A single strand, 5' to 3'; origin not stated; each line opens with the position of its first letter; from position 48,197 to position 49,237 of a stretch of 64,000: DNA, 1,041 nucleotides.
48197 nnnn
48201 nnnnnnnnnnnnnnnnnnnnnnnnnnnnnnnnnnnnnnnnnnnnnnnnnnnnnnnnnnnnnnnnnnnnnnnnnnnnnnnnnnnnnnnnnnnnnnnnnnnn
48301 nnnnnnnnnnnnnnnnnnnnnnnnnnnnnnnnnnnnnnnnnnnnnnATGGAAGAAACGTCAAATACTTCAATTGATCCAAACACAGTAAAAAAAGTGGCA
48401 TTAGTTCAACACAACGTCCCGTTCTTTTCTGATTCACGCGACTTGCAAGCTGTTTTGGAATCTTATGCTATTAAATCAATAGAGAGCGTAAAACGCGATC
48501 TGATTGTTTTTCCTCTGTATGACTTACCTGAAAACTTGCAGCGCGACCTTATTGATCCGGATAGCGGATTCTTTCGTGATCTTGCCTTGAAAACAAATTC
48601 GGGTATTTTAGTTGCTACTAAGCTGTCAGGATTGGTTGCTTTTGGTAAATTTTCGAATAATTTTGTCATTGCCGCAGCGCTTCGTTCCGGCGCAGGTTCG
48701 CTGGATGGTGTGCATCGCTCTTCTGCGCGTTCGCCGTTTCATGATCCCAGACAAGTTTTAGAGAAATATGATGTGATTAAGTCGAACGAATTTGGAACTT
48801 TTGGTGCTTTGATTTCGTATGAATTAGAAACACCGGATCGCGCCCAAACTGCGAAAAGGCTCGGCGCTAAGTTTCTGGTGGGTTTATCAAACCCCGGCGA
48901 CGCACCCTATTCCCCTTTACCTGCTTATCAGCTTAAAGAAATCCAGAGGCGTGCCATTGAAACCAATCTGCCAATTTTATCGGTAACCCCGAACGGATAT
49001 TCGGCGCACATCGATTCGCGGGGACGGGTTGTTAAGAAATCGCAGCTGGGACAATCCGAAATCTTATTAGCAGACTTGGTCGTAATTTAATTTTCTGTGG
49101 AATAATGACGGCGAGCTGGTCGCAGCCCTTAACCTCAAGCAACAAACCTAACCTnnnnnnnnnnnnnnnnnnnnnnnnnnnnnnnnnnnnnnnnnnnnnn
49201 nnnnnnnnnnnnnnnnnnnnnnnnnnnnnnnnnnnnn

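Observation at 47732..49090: Lnt-like protein with substitutions at two of three predicted catalytic positions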

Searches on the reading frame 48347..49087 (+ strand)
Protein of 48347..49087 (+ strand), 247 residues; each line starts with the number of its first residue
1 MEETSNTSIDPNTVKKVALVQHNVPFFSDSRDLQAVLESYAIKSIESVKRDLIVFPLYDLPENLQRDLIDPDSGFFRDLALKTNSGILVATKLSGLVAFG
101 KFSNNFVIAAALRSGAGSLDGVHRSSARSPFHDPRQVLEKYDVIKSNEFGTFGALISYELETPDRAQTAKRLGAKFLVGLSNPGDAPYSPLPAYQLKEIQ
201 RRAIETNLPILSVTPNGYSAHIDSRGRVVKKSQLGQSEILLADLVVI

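Call 13: search_solved_structures(query=window:48347-49087:+, max_evalue=10, show_alignments=5)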
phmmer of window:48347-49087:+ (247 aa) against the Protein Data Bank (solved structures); distinct sequences matched with E-value up to 10: 1.
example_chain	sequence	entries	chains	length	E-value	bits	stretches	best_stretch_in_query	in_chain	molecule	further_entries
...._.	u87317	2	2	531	0.018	17.8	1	154-244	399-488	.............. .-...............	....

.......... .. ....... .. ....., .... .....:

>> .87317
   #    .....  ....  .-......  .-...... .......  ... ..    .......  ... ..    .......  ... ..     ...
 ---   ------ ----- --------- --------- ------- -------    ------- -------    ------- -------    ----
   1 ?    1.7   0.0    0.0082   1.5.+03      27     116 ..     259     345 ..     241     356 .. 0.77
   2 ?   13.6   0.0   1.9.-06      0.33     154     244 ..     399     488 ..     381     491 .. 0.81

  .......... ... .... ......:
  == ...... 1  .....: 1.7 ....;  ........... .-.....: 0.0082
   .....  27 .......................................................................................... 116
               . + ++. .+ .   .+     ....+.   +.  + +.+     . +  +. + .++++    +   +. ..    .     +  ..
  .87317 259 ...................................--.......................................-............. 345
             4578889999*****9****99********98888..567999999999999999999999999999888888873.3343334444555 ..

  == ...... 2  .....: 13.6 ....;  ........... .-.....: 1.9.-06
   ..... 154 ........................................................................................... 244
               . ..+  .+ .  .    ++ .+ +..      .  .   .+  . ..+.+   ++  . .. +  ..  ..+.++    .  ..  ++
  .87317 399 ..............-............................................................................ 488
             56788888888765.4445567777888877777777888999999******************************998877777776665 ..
